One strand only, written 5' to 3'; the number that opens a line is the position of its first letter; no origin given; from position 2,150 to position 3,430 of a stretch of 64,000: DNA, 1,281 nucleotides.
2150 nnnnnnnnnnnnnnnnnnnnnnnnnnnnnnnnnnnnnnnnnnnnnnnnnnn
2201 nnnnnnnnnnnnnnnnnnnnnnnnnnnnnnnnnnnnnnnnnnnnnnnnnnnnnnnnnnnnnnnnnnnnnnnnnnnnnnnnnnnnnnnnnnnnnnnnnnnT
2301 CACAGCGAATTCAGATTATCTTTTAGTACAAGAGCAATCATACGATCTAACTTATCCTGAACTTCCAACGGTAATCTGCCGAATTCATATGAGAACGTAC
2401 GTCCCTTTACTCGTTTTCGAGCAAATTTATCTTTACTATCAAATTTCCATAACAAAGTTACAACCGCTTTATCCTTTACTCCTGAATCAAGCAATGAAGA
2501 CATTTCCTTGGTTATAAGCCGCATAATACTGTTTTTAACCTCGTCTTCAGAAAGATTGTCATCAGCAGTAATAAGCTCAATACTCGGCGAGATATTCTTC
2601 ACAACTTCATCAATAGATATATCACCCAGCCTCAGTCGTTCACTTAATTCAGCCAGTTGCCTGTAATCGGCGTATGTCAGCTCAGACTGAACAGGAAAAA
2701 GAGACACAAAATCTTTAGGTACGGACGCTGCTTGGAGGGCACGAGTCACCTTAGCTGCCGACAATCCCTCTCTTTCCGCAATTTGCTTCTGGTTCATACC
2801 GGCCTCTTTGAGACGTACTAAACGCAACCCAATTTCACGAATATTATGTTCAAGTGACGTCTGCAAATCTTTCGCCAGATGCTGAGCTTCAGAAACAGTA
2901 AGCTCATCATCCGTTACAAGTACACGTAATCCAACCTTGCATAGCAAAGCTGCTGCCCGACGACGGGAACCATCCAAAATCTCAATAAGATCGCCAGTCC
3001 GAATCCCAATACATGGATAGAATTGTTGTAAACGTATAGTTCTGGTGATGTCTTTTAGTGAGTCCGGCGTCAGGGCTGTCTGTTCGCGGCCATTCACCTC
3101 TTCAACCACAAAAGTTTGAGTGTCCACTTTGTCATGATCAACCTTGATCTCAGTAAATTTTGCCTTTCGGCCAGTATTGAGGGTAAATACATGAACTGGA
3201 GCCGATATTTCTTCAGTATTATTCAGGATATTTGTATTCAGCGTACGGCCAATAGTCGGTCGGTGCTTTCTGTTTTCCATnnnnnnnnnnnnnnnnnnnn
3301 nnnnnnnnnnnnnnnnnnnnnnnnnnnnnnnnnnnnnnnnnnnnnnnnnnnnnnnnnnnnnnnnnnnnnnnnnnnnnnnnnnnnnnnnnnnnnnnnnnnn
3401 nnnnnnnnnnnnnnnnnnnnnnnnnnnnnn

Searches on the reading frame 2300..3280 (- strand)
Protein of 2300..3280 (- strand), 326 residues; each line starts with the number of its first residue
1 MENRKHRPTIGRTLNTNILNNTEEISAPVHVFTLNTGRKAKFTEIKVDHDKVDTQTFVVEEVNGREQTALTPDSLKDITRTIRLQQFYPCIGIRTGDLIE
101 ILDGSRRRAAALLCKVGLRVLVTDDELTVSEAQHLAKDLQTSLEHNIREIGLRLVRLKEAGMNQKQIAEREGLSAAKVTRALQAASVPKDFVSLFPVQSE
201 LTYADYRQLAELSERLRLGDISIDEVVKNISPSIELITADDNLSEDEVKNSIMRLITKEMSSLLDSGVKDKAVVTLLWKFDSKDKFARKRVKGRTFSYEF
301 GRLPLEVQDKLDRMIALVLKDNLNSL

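Call 21: search_dna_similar(query=window:2300-3280:-, collection=plasmids, mode=protein, max_rows=60, rows=spread)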
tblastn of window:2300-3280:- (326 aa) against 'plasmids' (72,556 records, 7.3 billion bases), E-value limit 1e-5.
The search stops at 5000 records and this limit was reached: more records match than are counted here, and every count below describes the 5000 best-scoring records only.
Records with a match: at least 5000; places in all: 5567; records where one place covers at least 80% of the query: 4980.
Best place of each record, by identity: >=99% 131; 95-99% 1; 60-80% 3; <60% 4865.
By first word of the organism name: Klebsiella 1949; Escherichia 1173; Salmonella 598; Enterobacter 426; Pantoea 196; Shigella 138; Citrobacter 111; Vibrio 90; Yersinia 73; Providencia 38; and 32 more.
By predicted mobility (MOB-suite, as given by PLSDB): conjugative 2226; non-mobilizable 1626; mobilizable 1148.
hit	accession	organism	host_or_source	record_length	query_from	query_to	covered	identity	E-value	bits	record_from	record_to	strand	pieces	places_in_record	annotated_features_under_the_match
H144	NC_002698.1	Shigella flexneri 5a str. M90T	-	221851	1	326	100%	100.0%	0e+0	630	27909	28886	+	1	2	ParB family protein | AAA family ATPase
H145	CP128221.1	Shigella flexneri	Homo sapiens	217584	1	326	100%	100.0%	0e+0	630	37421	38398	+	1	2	ParB family protein | AAA family ATPase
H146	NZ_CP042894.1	Escherichia coli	food,raw milk cheese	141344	3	324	99%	58.2%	5e-111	361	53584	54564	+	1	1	ParB family protein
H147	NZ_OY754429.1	Escherichia coli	broiler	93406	3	324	99%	58.2%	5e-111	361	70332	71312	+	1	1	ParB family protein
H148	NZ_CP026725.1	Escherichia coli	Homo sapiens,Purified Isolate,feces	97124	3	324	99%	58.2%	5e-111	361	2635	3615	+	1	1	ParB family protein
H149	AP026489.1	Escherichia coli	whole organism,animal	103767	3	324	99%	58.2%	5e-111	361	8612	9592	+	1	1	parB: chromosome partitioning protein ParB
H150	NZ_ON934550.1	Escherichia coli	-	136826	3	324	99%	58.2%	5e-111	361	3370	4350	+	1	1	ParB family protein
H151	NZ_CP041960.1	Escherichia coli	Homo sapiens,urine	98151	3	324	99%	58.2%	2e-110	359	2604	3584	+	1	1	ParB family protein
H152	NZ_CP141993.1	Cronobacter malonaticus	Moschus berezovskii,pure culure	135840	7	324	98%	56.9%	5e-109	355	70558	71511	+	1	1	ParB family protein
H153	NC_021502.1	Klebsiella pneumoniae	-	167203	1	324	99%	53.1%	6e-104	340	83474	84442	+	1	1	ParB family protein | AAA family ATPase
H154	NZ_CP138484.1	Klebsiella pneumoniae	Homo sapiens,blood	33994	1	324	99%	53.1%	1e-103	340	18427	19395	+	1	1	ParB family protein | AAA family ATPase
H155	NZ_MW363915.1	Klebsiella pneumoniae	-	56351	1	324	99%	53.1%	1e-103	340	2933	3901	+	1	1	ParB family protein | AAA family ATPase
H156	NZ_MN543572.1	Klebsiella pneumoniae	-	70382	1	324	99%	53.1%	1e-103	340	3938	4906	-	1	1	ParB family protein | AAA family ATPase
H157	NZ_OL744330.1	Klebsiella pneumoniae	-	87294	1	324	99%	53.1%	1e-103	340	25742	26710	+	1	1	ParB family protein | AAA family ATPase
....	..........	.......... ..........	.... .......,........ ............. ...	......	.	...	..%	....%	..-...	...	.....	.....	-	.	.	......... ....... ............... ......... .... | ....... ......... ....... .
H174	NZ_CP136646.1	Salmonella enterica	Gallus gallus,chicken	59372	1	324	99%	52.2%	3e-100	330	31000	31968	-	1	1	ParB family protein | AAA family ATPase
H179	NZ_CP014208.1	Pantoea ananatis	rice,Whole organism,environmental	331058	7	320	96%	52.2%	6e-100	329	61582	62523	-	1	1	ParB family protein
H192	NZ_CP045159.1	Yersinia pestis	Cell culture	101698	29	320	90%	40.5%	2e-56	204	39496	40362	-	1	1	ParB family protein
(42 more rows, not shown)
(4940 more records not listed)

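Call 23: get_annotated_region(hit=H146, flank=500)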
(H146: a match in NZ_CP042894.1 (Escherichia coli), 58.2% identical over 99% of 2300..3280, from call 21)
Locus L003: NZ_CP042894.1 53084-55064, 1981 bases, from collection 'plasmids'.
description: Escherichia coli strain CFSAN061772 plasmid pCFSAN061772_01, complete sequence
organism: Escherichia coli (NCBI taxid 562)
taxonomy: Bacteria; Pseudomonadota; Gammaproteobacteria; Enterobacterales; Enterobacteriaceae; Escherichia; Escherichia coli
host: -; source: food,raw milk cheese; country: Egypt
typing (MOB-suite, as given by PLSDB): mobilizable; replicon IncHI1B,IncQ1; relaxase MOBH
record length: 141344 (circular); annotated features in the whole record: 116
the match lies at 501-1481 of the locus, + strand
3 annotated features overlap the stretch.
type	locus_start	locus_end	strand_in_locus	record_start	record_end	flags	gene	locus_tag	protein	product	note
CDS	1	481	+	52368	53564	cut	-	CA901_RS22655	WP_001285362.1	AAA family ATPase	-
CDS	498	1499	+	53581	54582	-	-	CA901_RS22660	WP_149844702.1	ParB family protein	-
CDS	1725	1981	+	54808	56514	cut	-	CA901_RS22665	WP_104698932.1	hypothetical protein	-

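Call 24: get_annotated_region(hit=H152, flank=500)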
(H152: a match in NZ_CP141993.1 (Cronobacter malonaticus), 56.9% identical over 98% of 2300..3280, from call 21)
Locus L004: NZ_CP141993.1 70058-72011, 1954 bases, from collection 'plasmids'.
description: Cronobacter malonaticus strain Dcc0527 plasmid unnamed1, complete sequence
organism: Cronobacter malonaticus (NCBI taxid 413503)
taxonomy: Bacteria; Pseudomonadota; Gammaproteobacteria; Enterobacterales; Enterobacteriaceae; Cronobacter; Cronobacter malonaticus
host: -; source: Moschus berezovskii,pure culure; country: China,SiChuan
typing (MOB-suite, as given by PLSDB): non-mobilizable; replicon IncFIB,rep_cluster_574
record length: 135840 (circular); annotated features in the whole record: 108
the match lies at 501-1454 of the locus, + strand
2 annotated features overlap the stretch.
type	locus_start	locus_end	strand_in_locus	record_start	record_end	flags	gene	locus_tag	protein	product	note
CDS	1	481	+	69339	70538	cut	-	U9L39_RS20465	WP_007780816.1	AAA family ATPase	-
CDS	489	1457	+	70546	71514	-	-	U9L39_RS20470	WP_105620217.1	ParB family protein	-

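Call 25: get_annotated_region(hit=H153, flank=500)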
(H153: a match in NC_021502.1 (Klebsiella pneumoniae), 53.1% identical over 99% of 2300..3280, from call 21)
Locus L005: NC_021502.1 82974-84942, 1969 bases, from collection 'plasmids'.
description: Klebsiella pneumoniae plasmid pKPoxa-48N2, complete sequence
organism: Klebsiella pneumoniae (NCBI taxid 573)
taxonomy: Bacteria; Pseudomonadota; Gammaproteobacteria; Enterobacterales; Enterobacteriaceae; Klebsiella; Klebsiella pneumoniae
host: -; source: -; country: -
typing (MOB-suite, as given by PLSDB): conjugative; replicon IncFIA,IncFII,IncL/M; relaxase MOBF,MOBF,MOBP; mating-pair formation MPF_F
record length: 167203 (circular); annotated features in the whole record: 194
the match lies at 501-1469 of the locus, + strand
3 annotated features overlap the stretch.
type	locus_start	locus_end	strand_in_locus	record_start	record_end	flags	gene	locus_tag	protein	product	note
CDS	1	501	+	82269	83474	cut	-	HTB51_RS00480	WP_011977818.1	AAA family ATPase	-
CDS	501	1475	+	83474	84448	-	-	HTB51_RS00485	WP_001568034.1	ParB family protein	-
CDS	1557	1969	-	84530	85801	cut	-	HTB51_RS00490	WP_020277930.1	Y-family DNA polymerase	-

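Call 26: get_annotated_region(hit=H174, flank=500)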
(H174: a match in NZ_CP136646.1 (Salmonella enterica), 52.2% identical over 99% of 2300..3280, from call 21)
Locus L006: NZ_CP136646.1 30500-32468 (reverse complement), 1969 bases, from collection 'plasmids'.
description: Salmonella enterica subsp. enterica strain LA5 isolate 775 plasmid pSE775, complete sequence
organism: Salmonella enterica (NCBI taxid 59201)
taxonomy: Bacteria; Pseudomonadota; Gammaproteobacteria; Enterobacterales; Enterobacteriaceae; Salmonella; Salmonella enterica
host: -; source: Gallus gallus,chicken; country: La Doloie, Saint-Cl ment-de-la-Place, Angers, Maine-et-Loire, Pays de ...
typing (MOB-suite, as given by PLSDB): non-mobilizable; replicon IncFIB,IncFII; mating-pair formation MPF_F
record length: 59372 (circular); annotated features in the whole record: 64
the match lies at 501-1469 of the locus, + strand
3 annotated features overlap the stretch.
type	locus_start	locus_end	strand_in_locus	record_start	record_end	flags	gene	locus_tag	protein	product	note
CDS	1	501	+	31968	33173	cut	-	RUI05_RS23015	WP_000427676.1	AAA family ATPase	-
CDS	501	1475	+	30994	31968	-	-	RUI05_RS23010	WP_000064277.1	ParB family protein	-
CDS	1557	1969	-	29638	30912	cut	-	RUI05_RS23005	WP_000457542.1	Y-family DNA polymerase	-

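Call 27: get_annotated_region(hit=H179, flank=500)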
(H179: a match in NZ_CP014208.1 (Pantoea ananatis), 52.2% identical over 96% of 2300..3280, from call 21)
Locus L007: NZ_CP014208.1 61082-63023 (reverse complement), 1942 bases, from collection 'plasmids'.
description: Pantoea ananatis strain R100 plasmid unnamed, complete sequence
organism: Pantoea ananatis (NCBI taxid 553)
taxonomy: Bacteria; Pseudomonadota; Gammaproteobacteria; Enterobacterales; Erwiniaceae; Pantoea; Pantoea ananatis
host: -; source: rice,Whole organism,environmental; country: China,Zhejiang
typing (MOB-suite, as given by PLSDB): non-mobilizable; replicon rep_cluster_1232
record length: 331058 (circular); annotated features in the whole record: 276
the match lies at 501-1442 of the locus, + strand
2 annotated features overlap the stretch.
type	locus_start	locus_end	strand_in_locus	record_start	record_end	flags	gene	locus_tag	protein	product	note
CDS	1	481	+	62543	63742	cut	-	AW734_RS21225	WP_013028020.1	AAA family ATPase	-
CDS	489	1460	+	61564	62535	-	-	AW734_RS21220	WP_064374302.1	ParB family protein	-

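Call 28: get_annotated_region(hit=H192, flank=500)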
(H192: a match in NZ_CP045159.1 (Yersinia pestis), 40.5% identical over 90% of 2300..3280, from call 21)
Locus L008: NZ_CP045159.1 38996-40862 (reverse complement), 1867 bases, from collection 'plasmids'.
description: Yersinia pestis subsp. pestis bv. Medievalis strain SCPM-O-B-6530 plasmid pMT, complete sequence
organism: Yersinia pestis (NCBI taxid 1234662)
taxonomy: Bacteria; Pseudomonadota; Gammaproteobacteria; Enterobacterales; Yersiniaceae; Yersinia; Yersinia pestis
host: -; source: Cell culture; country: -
typing (MOB-suite, as given by PLSDB): non-mobilizable; replicon IncFIB
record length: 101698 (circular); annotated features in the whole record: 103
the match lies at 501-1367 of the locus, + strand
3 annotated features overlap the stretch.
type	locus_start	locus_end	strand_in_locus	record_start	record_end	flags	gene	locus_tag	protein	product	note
CDS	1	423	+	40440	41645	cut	-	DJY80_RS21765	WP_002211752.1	AAA family ATPase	-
CDS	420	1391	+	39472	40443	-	-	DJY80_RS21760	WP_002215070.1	ParB family protein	-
CDS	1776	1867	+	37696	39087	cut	-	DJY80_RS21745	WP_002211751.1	AAA family ATPase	-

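Call 32: search_protein_families(library=ncbifam, proteins=[window:2303-3280:-])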
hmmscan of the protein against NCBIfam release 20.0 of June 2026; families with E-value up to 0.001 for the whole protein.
window:2303-3280:- (326 aa): 2 families
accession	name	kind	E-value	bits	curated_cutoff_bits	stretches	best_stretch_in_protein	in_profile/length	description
TIGR00180.1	parB_part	domain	2.2e-24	86.3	58.45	1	51-213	5-172/186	ParB/RepB/Spo0J family partition protein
NF010252.0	PRK13698.1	equivalog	2.4e-18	66.1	274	1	36-202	51-217/323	ParB/RepB/Spo0J family plasmid partition protein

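Call 33: search_solved_structures(query=window:2303-3280:-, show_alignments=1)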
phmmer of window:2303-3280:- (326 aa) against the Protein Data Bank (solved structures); distinct sequences matched with E-value up to 0.001: 4.
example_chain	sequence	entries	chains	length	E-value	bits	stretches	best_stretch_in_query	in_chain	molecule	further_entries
2ntz_A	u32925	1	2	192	2.9e-67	230.6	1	138-324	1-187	ParB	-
1zx4_A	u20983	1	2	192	3.5e-67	230.3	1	138-324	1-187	Plasmid Partition par B protein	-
3vwb_A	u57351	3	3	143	6.1e-21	78.5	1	142-259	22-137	Virulence regulon transcriptional activator virB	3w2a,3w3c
1vz0_A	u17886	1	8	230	4.6e-05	26.4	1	70-218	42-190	Chromosome-partitioning protein Spo0J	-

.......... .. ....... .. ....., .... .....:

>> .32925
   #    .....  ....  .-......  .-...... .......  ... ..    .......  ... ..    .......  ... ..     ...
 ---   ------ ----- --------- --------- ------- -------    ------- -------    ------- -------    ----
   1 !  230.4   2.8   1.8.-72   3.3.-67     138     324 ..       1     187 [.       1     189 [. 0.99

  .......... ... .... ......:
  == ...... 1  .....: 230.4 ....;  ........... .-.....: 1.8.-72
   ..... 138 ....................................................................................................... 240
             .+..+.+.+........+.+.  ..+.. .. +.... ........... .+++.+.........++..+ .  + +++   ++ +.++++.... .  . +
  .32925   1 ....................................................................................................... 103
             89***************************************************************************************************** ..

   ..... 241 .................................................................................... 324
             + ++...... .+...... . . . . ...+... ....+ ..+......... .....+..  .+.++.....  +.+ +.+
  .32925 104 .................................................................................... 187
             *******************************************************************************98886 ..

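Call 36: search_dna_similar(query=window:2303-3280:-, collection=phages, mode=protein, max_rows=40, rows=spread)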
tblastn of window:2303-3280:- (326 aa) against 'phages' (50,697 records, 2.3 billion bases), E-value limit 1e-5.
Records with a match: 49; places in all: 49; records where one place covers at least 80% of the query: 23.
Best place of each record, by identity: 60-80% 1; <60% 48.
By first word of the organism name: Escherichia 18; Vibrio 11; Klebsiella 8; Salmonella 3; Enterobacteria 3; Yersinia 3; Cronobacter 1; Punavirus 1; Enterobacter 1.
By host as written in the record: - 17; Escherichia coli 9; Yersinia enterocolitica 3; Escherichia sp. STEC O157 2; Salmonella enterica subsp. enterica serovar Indiana J46 2; Klebsiella pneumoniae 2; Cronobacter sakazakii ATCC 29544 1; Escherichia coli MC1061 1; and 12 more.
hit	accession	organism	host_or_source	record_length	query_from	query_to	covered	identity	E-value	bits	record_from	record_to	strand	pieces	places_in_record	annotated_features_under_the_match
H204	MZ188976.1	Cronobacter phage JK004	Cronobacter sakazakii ATCC 29544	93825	1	325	100%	59.6%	3e-123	394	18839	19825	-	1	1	hypothetical protein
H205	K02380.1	Escherichia phage P1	Escherichia coli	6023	3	324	99%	58.2%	1e-111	361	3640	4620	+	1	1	parB: ParB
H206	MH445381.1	Escherichia phage P1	Escherichia coli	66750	3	324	99%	58.2%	2e-111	361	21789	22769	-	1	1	chromosome (plasmid) partitioning protein B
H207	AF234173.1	Escherichia phage P1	-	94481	3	324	99%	58.2%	2e-111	361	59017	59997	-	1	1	100 pct identical (0 gaps) to region of repA and par genes of P1 ... | 99 pct identical (10 gaps) to fragment of P1 sequence deposited as ... | 99 pct identical (4 gaps) to fragment of P1 sequence deposited as ... | 99 pct identical (4 gaps) to par region of P1 in P1 based vector ... | parB: ParB | and 1 other names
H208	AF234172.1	Escherichia phage P1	-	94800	3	324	99%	58.2%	2e-111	361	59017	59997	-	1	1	100 pct identical (0 gaps) to region of repA and par genes of P1 ... | 99 pct identical (10 gaps) to fragment of P1 sequence deposited as ... | 99 pct identical (4 gaps) to fragment of P1 sequence deposited as ... | 99 pct identical (4 gaps) to par region of P1 in P1 based vector ... | parB: ParB | and 1 other names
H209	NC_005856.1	Escherichia phage P1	Escherichia coli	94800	3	324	99%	58.2%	2e-111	361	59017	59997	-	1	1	100 pct identical (0 gaps) to region of repA and par genes of P1 ... | 99 pct identical (10 gaps) to fragment of P1 sequence deposited as ... | 99 pct identical (4 gaps) to fragment of P1 sequence deposited as ... | 99 pct identical (4 gaps) to par region of P1 in P1 based vector ... | parB: ParB-like partition protein | and 1 other names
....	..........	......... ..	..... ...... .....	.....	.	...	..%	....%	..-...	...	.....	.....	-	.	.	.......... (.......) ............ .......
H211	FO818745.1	Escherichia phage RCS47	Escherichia coli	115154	3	324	99%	58.2%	2e-111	361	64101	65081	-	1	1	parB: partition protein ParB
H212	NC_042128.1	Escherichia phage RCS47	Escherichia coli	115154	3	324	99%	58.2%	2e-111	361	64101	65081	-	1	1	parB: ParB-like partition protein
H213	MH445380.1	Escherichia phage P1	Escherichia coli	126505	3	324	99%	58.2%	2e-111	361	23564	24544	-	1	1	chromosome (plasmid) partitioning protein B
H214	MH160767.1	Escherichia phage vB_EcoM-Ro157c2YLVW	Escherichia sp. STEC O157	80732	3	324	99%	58.1%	6e-112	362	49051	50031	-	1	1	hypothetical protein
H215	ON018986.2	Escherichia phage JL22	Escherichia coli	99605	3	324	99%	57.9%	2e-110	357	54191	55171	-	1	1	parB: chromosome (plasmid) partitioning protein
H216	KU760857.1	Salmonella phage SJ46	Salmonella enterica subsp. enterica ...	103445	3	324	99%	57.9%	2e-110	357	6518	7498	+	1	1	parB: plasmid partition protein B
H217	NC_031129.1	Salmonella phage SJ46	Salmonella enterica subsp. enterica ...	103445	3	324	99%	57.9%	2e-110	357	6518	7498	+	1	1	parB: ParB-like partition protein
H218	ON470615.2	Escherichia phage vB_EcoM-673R5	Escherichia coli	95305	54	324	83%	61.2%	2e-102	334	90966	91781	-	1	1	VirB | plasmid partitioning protein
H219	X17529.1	Enterobacteria phage P7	-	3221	32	319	88%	42.1%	2e-62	219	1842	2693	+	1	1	record has no annotation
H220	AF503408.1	Enterobacteria phage P7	-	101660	32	319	88%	42.1%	3e-62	219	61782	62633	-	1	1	parB: ParB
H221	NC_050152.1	Enterobacteria phage P7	-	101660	32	319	88%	42.1%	3e-62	219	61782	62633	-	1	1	parB: ParB-like partition protein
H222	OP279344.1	Escherichia phage P1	Escherichia coli strain MG1655 Z1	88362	32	319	88%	41.7%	8e-62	218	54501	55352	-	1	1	parB: ParB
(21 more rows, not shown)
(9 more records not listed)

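Call 37: get_annotated_region(hit=H220, flank=500)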
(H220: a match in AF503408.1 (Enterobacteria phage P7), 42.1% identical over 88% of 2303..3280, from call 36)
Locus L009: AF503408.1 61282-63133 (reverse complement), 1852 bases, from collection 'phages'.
description: Enterobacteria phage P7, complete genome.
organism: Enterobacteria phage P7 (NCBI taxid 10682)
taxonomy: Viruses; Duplodnaviria; Heunggongvirae; Uroviricota; Caudoviricetes; Punavirus; Punavirus P1
host: -; source: -; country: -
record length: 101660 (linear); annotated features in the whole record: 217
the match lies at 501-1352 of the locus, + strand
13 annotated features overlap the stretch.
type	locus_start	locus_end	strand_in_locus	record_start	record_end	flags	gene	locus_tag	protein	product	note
CDS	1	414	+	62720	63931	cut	parA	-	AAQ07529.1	ParA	-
CDS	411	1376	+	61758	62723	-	parB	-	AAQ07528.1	ParB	-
protein_bind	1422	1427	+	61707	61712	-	-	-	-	ParB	parS boxB(1); ParB binding site of B type in parS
protein_bind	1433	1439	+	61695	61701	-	-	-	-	ParB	parS boxA(1); ParB binding site of A type in parS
protein_bind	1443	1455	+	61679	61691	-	-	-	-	IHF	-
protein_bind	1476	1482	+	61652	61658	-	-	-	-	ParB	parS boxA(2); ParB binding site of A type in parS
protein_bind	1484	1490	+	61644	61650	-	-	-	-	ParB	parS boxA(3); ParB binding site of A type in parS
protein_bind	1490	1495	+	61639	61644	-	-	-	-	ParB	parS boxB(2); ParB binding site of B type in parS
protein_bind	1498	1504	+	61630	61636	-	-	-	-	ParB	parS boxA(4); ParB binding site of A type in parS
regulatory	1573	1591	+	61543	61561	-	-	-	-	promoter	predicted late promoter LP23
regulatory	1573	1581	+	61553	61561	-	-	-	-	other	LP23; -22 region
regulatory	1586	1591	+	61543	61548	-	-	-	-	minus_10_signal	LP23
CDS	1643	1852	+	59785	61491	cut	upf57.5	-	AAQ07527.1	Upf57.5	-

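Call 38: get_annotated_region(hit=H204, flank=500)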
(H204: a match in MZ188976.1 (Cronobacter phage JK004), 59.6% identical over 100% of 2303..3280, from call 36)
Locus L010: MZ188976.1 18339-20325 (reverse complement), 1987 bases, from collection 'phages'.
description: Cronobacter phage JK004, complete genome.
organism: Cronobacter phage JK004 (NCBI taxid 2835891)
taxonomy: Viruses; Duplodnaviria; Heunggongvirae; Uroviricota; Caudoviricetes
host: Cronobacter sakazakii ATCC 29544; source: flour; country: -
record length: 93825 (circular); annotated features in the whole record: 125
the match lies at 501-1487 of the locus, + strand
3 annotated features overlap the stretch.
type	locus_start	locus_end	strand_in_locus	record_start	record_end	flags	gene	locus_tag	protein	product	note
CDS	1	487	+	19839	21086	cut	-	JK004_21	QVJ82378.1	hypothetical protein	gene_21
CDS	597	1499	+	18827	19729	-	-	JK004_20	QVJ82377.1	hypothetical protein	gene_20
CDS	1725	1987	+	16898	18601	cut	-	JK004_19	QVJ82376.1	hypothetical protein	gene_19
